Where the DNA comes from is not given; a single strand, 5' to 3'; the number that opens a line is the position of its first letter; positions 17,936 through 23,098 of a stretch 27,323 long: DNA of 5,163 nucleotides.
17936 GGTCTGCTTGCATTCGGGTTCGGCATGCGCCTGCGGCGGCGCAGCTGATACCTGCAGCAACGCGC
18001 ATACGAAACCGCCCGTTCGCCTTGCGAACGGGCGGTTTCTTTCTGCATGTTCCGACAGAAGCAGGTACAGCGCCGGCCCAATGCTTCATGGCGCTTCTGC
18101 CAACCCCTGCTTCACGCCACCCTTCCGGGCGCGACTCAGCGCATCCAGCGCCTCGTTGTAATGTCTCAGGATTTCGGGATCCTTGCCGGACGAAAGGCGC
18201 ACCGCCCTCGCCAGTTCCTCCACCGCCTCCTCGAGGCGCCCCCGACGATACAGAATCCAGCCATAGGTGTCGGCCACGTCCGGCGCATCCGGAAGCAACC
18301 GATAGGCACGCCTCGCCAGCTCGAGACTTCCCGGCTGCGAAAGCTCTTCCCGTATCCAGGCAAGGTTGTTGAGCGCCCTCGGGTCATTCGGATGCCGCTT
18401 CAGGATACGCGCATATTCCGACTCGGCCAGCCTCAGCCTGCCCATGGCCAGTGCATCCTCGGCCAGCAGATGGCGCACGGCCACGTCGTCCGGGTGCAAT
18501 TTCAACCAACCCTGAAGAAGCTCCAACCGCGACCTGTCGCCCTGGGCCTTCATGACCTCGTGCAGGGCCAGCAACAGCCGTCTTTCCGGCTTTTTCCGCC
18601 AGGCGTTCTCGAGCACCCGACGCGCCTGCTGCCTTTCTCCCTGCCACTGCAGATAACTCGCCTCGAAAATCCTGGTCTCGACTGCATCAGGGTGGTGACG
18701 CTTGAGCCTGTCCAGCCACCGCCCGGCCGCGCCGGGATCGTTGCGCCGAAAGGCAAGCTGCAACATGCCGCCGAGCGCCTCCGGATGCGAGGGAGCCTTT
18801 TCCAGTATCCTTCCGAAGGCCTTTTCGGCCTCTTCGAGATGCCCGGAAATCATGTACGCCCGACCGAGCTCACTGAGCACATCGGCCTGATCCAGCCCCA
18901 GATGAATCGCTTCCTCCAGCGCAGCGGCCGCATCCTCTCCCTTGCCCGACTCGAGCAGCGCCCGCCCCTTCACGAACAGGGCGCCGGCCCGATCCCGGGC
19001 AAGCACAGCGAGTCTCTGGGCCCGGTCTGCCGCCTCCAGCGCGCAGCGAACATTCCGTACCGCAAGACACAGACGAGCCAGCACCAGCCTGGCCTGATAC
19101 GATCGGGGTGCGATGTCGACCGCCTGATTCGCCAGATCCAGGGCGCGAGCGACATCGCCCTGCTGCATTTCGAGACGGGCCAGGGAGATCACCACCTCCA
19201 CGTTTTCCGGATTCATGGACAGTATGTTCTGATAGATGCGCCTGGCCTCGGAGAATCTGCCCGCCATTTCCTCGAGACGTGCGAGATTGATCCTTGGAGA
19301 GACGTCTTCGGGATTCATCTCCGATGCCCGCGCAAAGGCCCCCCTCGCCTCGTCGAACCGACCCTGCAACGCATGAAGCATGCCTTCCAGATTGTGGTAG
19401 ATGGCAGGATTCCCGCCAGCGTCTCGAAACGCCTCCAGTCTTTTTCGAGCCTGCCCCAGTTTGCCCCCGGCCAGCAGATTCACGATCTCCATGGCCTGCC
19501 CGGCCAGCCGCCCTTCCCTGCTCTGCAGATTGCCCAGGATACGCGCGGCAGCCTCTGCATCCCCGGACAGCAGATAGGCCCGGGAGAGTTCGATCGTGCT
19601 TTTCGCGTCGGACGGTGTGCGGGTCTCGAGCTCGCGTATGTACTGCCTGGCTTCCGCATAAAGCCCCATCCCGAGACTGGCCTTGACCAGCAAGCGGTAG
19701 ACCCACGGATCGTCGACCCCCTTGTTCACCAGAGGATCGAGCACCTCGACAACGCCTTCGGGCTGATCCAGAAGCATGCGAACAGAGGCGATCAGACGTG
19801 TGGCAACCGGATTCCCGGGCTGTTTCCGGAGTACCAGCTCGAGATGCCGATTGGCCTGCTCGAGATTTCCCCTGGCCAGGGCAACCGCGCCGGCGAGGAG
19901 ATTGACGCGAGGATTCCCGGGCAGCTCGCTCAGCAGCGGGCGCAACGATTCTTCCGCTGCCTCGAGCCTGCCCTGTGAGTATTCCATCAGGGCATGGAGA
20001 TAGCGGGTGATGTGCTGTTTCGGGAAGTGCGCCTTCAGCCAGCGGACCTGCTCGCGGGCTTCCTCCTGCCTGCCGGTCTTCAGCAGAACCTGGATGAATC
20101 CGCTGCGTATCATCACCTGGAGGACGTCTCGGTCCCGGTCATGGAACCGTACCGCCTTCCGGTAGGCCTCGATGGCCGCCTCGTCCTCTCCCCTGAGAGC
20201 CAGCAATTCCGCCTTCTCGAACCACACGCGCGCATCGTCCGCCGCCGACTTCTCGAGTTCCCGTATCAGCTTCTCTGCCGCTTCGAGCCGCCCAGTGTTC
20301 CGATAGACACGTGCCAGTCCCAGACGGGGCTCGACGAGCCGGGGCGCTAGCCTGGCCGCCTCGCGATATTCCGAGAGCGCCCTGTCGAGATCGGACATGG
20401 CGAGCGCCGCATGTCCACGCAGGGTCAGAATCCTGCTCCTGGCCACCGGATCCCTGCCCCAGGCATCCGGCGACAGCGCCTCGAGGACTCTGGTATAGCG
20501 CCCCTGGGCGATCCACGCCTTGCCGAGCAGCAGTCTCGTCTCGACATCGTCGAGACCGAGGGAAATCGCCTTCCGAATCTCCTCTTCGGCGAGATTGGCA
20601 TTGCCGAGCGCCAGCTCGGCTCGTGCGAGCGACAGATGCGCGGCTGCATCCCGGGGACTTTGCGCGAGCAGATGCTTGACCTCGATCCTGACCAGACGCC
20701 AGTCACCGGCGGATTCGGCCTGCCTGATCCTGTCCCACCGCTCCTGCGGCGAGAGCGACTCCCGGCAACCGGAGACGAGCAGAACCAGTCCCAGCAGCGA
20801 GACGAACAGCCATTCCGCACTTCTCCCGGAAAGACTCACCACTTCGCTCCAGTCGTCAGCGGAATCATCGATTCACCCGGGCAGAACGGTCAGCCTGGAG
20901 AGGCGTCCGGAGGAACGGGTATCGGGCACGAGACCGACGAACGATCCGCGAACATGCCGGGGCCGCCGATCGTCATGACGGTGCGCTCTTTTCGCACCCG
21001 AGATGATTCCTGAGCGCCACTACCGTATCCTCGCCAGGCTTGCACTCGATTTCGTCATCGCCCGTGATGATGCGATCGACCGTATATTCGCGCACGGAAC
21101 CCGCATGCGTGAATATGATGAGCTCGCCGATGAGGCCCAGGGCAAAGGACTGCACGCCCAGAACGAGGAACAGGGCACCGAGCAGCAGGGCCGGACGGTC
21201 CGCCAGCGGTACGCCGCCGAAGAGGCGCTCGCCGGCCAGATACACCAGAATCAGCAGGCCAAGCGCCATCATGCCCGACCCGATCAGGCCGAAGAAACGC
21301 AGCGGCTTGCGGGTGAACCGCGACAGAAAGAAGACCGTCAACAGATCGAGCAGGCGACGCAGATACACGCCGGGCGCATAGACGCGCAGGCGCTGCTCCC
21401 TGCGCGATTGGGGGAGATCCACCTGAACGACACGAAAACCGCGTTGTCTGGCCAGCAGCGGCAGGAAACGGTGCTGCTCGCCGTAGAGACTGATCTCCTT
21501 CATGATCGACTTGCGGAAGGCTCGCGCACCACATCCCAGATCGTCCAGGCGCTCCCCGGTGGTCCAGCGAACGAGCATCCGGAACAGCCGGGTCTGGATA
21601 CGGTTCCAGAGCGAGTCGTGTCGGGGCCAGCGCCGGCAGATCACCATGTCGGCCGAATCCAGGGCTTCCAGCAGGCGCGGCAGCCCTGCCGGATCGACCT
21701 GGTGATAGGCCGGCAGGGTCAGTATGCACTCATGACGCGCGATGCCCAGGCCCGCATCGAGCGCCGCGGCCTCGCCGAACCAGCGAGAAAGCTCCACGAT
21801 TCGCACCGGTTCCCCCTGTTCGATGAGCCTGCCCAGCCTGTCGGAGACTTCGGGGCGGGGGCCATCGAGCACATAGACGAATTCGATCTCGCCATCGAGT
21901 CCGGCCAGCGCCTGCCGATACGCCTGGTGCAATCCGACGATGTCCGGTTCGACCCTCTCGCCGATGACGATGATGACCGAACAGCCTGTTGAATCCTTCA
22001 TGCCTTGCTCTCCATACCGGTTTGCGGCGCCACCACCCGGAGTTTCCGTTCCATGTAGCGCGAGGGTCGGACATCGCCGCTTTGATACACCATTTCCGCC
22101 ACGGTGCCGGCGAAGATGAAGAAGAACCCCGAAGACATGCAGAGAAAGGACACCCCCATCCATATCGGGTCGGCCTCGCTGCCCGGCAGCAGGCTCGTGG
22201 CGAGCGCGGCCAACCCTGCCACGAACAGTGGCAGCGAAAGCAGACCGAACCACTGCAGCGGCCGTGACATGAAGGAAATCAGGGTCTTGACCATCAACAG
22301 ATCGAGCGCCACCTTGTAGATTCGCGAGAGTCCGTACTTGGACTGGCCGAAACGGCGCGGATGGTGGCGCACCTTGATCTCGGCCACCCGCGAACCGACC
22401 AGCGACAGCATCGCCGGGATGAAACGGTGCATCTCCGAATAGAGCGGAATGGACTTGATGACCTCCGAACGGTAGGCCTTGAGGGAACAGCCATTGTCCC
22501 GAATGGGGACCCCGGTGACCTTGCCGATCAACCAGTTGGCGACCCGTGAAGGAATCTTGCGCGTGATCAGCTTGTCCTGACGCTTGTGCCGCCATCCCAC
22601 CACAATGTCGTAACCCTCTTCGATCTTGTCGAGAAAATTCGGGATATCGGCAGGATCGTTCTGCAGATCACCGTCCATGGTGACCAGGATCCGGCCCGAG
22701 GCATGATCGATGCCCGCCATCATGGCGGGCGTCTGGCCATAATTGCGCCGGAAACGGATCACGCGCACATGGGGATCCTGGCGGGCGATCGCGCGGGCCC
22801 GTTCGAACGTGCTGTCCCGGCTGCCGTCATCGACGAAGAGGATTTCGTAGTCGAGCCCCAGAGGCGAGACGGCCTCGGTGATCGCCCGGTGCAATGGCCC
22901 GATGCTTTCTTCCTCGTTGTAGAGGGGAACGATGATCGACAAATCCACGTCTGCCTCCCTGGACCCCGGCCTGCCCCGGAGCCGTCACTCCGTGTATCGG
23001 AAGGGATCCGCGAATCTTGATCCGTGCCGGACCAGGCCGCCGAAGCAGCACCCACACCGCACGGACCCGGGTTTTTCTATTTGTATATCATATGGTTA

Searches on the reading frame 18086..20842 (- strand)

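Call 4: search_protein_families(library=pfam, proteins=[window:18086-20842:-])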
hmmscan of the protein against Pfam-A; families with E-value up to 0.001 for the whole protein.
window:18086-20842:- (918 aa): 35 families (the best 25 are shown)
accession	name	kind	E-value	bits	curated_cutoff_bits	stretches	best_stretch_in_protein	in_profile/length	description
PF14559.12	TPR_19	-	6e-65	215.9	25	9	146-207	1-62/68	Tetratricopeptide repeat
PF13432.12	TPR_16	-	1.1e-55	186.1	32.7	6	520-580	3-63/65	Tetratricopeptide repeat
PF13428.12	TPR_14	-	1.4e-53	174.1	23.5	3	549-591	2-44/44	Tetratricopeptide repeat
PF07719.23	TPR_2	-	3.3e-42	139.5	27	2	653-686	1-34/34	Tetratricopeptide repeat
PF23914.1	TPR_CcmH_CycH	-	9.2e-31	107.3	42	1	487-571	57-144/158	Cytochrome c-type biogenesis protein H TPR domain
PF13431.12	TPR_17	-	4.9e-27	92.3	24.4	0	810-837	2-29/34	Tetratricopeptide repeat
PF13181.12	TPR_8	-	1.2e-25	87.8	25.7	0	204-232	1-29/34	Tetratricopeptide repeat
PF00515.34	TPR_1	-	2.4e-24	84.5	27.8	0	653-686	1-34/34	Tetratricopeptide repeat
PF12895.13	ANAPC3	-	1.7e-19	70.3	27.2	1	530-606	5-80/82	Anaphase-promoting complex, cyclosome, subunit 3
PF13414.12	TPR_11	-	3.6e-19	68.6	26.8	0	626-664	1-39/42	TPR repeat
PF13424.12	TPR_12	-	3.4e-18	66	30.1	1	481-542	5-73/77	Tetratricopeptide repeat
PF16918.11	PknG_TPR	-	3.4e-15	56.1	27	1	447-616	95-265/340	Protein kinase G tetratricopeptide repeat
PF07721.20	TPR_4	-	4.2e-14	52.1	27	0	172-194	3-25/26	Tetratricopeptide repeat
PF25060.1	ARM_TT21_2nd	-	4.3e-14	53.1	27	0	530-593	204-267/270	Tetratricopeptide repeat protein 21 second ARM domain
PF25058.1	ARM_TT21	-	2.7e-13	50.6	27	1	502-597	45-143/155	Tetratricopeptide repeat protein 21 ARM repeat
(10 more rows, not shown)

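Call 6: search_protein_families(library=ncbifam, proteins=[window:18086-20842:-])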
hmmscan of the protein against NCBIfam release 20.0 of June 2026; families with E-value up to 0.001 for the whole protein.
window:18086-20842:- (918 aa): 30 families (the best 25 are shown)
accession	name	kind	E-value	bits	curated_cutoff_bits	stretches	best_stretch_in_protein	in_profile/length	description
TIGR02917.1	PEP_TPR_lipo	equivalog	8.1e-151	503.8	312.2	1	16-904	7-886/899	XrtA/PEP-CTERM system TPR-repeat protein PrsT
TIGR02521.1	type_IV_pilW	equivalog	5.8e-38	130.7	154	2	548-740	31-222/234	type IV pilus biogenesis/stability protein PilW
NF040959.1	MamA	equivalog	1.6e-30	106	200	4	536-686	24-172/204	magnetosome protein MamA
NF052415.1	T3SS_chap_SctY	equivalog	4.2e-30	104.4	70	1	544-646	2-104/106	type III secretion apparatus assembly chaperone SctY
NF033920.0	C39_PA2778_fam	equivalog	4.2e-28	98.4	150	3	494-579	170-255/255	PA2778 family cysteine peptidase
TIGR03939.1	PGA_TPR_OMP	equivalog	9.6e-26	90.2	366.65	4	280-382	398-500/800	poly-beta-1,6 N-acetyl-D-glucosamine export porin PgaA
NF033758.1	gliding_GltE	equivalog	9.6e-21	74.2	225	3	474-682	80-285/411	adventurous gliding motility TPR repeat lipoprotein GltE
TIGR00540.1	TPR_hemY_coli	hypoth_equivalog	2.2e-20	72.8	142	3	274-409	80-216/385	heme biosynthesis-associated TPR protein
NF033762.1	social_mot_Tgl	equivalog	1.3e-19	70.6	225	2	477-580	63-168/252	social motility TPR repeat lipoprotein Tgl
NF008757.0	PRK11788.1-5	equivalog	1.4e-19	70.5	363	1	630-773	191-337/388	lipopolysaccharide assembly protein LapB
NF052400.1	M48_BAM_BepA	equivalog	6.3e-18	64.8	570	1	265-422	295-452/483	beta-barrel assembly-enhancing protease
TIGR02552.1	LcrH_SycD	equivalog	7.3e-18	64.6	104.8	1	527-612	31-116/136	SycD/LcrH family type III secretion system chaperone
NF008520.0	PRK11447.1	equivalog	2.3e-17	62.1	858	2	44-163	615-738/1157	cellulose synthase complex outer membrane protein BcsC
NF008755.0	PRK11788.1-3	equivalog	2.2e-16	60.2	430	2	638-811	163-340/388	lipopolysaccharide assembly protein LapB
NF047371.1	FlcA_CTERM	equivalog_domain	1.2e-15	57.1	300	1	486-584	128-227/646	periplasmic flagellar collar protein FlcA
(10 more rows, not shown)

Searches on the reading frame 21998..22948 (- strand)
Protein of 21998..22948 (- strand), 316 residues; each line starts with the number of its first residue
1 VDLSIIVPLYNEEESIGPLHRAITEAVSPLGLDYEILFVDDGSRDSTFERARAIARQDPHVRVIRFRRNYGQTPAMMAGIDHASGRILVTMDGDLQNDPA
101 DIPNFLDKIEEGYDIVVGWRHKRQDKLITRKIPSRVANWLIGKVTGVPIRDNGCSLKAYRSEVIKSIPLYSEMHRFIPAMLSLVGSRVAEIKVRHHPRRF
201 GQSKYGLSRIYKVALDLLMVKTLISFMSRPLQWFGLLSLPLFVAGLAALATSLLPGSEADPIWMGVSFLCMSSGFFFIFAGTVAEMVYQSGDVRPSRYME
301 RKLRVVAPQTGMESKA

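Call 68: search_protein_families(library=ncbifam, proteins=[window:21998-22948:-], max_evalue=0.01)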
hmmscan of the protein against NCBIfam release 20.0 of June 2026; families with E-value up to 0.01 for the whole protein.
window:21998-22948:- (316 aa): 21 families
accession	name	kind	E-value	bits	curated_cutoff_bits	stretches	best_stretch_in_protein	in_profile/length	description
NF007986.1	PRK10714.1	equivalog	2e-56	191.3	529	1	3-298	8-307/316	undecaprenyl-phosphate 4-deoxy-4-formamido-L-arabinose transferase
NF047588.1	GlcsyltransPgfSStrep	equivalog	1e-46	159.6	500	1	1-246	1-244/308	glycosyltransferase PgfS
TIGR03937.1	PgaC_IcaA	equivalog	7.8e-15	54.7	422.3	1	3-99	47-140/407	poly-beta-1,6-N-acetyl-D-glucosamine synthase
TIGR04182.1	glyco_TIGR04182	equivalog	3.3e-13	49.7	325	1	2-248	1-241/293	S-layer glycoprotein N-glycosyltransferase AglJ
NF041391.1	DPhHxTase_Halo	equivalog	4.9e-13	48.6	375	1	10-168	4-154/213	dolichyl-phosphate hexose transferase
NF058614.1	PPMAGASynPpgS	equivalog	1e-11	44.7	370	1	2-164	1-162/226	polyprenyl-phospho-N-acetylgalactosaminyl synthase PpgS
TIGR04283.1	glyco_like_mftF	equivalog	3.9e-11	43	182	1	3-139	1-127/221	TIGR04283 family arsenosugar biosynthesis glycosyltransferase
NF041875.1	EPS_EpsD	equivalog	5.4e-11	42.5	370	1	3-116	1-111/325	exopolysaccharide biosynthesis glycosyltransferase EpsD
NF007482.0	PRK10073.1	equivalog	6.1e-10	38.6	423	1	2-99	7-100/334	glycosyltransferase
TIGR03965.1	mycofact_glyco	equivalog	1.6e-09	37.2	280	1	2-99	75-169/467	mycofactocin biosynthesis glycosyltransferase MftF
NF047683.1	TeichurnBiosyTuaG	equivalog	6.3e-09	35.8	400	1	3-97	8-99/252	teichuronic acid biosynthesis protein TuaG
NF050050.1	ProtGlycPglI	equivalog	2.1e-08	33.9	500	1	3-129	4-128/306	GalNAc(5)-diNAcBac-PP-undecaprenol beta-1,3-glucosyltransferase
NF010496.0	PRK13915.1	equivalog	3.7e-08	32.8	262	1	3-98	33-130/307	glucosyl-3-phosphoglycerate synthase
NF045692.1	OglycostaseCruG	equivalog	2.1e-06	26.9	600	1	3-116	43-160/386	2'-O-glycosyltransferase CruG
NF053739.1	GlytfEpsEBac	equivalog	3.9e-06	26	450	1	3-95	3-93/265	glycosyltransferase EpsE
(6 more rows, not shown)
